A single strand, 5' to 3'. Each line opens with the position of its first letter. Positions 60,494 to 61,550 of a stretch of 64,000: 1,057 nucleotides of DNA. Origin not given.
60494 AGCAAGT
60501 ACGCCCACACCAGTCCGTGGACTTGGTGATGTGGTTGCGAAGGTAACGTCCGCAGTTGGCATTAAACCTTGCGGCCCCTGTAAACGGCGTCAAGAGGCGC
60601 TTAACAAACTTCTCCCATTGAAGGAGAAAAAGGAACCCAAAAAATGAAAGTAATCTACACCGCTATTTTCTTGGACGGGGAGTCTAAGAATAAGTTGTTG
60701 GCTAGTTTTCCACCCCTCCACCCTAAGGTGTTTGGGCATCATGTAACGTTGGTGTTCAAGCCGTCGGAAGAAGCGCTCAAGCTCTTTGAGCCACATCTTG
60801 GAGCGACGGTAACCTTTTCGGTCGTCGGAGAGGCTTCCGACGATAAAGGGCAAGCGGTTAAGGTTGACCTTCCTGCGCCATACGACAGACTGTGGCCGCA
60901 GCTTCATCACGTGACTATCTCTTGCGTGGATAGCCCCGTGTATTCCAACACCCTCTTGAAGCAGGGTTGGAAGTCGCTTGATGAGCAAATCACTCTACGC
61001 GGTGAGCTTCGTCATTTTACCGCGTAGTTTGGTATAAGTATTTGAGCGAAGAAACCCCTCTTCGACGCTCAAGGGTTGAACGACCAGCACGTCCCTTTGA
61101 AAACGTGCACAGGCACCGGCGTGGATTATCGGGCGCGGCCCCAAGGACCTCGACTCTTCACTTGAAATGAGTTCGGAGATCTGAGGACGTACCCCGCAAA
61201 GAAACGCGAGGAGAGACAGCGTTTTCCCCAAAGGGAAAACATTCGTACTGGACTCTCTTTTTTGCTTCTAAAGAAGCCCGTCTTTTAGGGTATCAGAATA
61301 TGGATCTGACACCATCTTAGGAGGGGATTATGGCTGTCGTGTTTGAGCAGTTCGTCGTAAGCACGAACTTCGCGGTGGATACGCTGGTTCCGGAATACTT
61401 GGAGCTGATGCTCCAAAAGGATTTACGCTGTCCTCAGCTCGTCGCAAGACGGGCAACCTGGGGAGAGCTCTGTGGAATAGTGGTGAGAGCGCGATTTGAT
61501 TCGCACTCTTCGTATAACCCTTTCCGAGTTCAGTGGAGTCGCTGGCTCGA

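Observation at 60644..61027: Small 2H phosphoesterase (two HxT/S motifs): candidate Acb1-like cyclic-oligonucleotide-degrading anti-defence enzyme or RNA-repair LigT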

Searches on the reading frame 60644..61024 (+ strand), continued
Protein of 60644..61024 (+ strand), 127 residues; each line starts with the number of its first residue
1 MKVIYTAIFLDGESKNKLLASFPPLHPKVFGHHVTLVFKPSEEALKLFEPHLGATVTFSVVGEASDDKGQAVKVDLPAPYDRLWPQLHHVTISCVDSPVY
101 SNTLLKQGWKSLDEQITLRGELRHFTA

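Call 75: find_encoding_contigs(protein=P0013, flank=10000, max_places=1)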
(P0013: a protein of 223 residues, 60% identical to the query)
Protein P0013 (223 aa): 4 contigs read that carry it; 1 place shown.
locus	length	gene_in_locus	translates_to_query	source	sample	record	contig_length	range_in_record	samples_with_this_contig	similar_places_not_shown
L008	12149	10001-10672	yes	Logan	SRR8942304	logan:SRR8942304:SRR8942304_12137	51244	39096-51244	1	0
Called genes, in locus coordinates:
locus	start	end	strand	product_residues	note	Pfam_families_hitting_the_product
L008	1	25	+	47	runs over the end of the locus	-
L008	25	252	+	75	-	-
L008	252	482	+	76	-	-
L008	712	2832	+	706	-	PF13589:HATPase_c_3 (weak)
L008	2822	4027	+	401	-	PF26926:Phage_T4_rIIB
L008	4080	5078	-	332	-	-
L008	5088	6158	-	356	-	-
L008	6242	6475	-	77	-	-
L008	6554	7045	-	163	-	PF13539:Peptidase_M15_4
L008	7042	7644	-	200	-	-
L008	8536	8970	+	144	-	-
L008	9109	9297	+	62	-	-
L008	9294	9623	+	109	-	-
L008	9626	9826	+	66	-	-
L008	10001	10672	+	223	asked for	-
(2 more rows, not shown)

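Call 77: search_protein_families(library=ncbifam, proteins=[window:60644-61024:+, P0033, P0070, P0055], max_evalue=0.01)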
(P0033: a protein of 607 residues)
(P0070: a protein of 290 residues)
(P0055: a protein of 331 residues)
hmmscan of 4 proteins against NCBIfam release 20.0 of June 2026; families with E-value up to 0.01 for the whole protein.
window:60644-61024:+ (127 aa): 0 families

P0033 (607 aa): 4 families
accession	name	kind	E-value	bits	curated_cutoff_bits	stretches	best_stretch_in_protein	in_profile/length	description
TIGR02308.1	RNA_lig_T4_1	equivalog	1.3e-09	37.7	242.25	1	209-412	65-249/373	T4 RnlA family RNA ligase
TIGR03574.1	selen_PSTK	equivalog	4e-07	29.7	290.5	1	57-117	69-126/249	L-seryl-tRNA(Sec) kinase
TIGR04075.1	bacter_Pnkp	equivalog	8.8e-06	24.2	750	1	60-139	75-156/851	polynucleotide kinase-phosphatase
TIGR01663.1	PNK-3'Pase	equivalog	0.0031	16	502.8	0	10-54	342-384/520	bifunctional polynucleotide phosphatase/kinase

P0070 (290 aa): 3 families
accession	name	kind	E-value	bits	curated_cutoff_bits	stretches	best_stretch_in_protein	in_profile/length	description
TIGR03574.1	selen_PSTK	equivalog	3e-08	33.4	290.5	1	73-149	74-149/249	L-seryl-tRNA(Sec) kinase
TIGR04075.1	bacter_Pnkp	equivalog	6.7e-07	27.9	750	1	72-147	77-154/851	polynucleotide kinase-phosphatase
TIGR03575.1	selen_PSTK_euk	equivalog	0.00053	19.3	382.35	1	97-134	157-192/340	L-seryl-tRNA(Sec) kinase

P0055 (331 aa): 7 families
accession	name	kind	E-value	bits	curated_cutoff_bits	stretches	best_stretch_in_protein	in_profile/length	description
NF005537.0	PRK07199.1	subfamily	0.00017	20.8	322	1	293-327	211-245/301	ribose-phosphate diphosphokinase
TIGR01251.1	ribP_PPkin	subfamily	0.00017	20.6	113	1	294-328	211-245/309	ribose-phosphate diphosphokinase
NF002320.0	PRK01259.1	subfamily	0.0016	17.9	297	1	294-328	215-249/316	ribose-phosphate diphosphokinase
TIGR00201.1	comF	subfamily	0.0036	17.2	233.55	1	294-326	153-185/190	ComF family protein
NF002844.0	PRK03092.1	equivalog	0.0037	16.5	438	1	290-328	220-258/326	ribose-phosphate diphosphokinase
NF002095.0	PRK00934.1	equivalog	0.0042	16.3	296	1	294-328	206-240/287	ribose-phosphate diphosphokinase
NF002634.0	PRK02304.1-3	equivalog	0.0089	15.7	170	0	294-328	119-153/182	adenine phosphoribosyltransferase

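Call 80: find_related_loci(query=A1, collection=viral_contigs, flank=8000)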
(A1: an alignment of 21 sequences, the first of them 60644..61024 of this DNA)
Query A1 (127 aa) in viral_contigs; peptide patterns used: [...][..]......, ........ (x = any residue, [..] = any of these).
49 stretches matched a pattern; 2 encode a relative of the query (tblastn E <= 1e-3); 2 distinct loci.
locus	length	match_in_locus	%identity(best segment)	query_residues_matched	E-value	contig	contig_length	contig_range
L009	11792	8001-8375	67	2-126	2e-50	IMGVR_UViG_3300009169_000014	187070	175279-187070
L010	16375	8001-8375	67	2-126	1e-50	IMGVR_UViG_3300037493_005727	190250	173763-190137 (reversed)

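Call 81: find_related_loci(query=A1, collection=genome_contigs, flank=8000)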
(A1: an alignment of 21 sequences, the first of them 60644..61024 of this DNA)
Query A1 (127 aa) in genome_contigs; peptide patterns used: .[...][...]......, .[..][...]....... (x = any residue, [..] = any of these).
75 stretches matched a pattern, but none encodes a relative of the query by tblastn (E <= 1e-3).

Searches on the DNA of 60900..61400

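Call 49: search_rna_families(source=window, start=60900, end=61400, threshold=evalue, max_evalue=1)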
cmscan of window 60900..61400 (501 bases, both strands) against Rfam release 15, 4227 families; matches with E-value up to 1: 0.
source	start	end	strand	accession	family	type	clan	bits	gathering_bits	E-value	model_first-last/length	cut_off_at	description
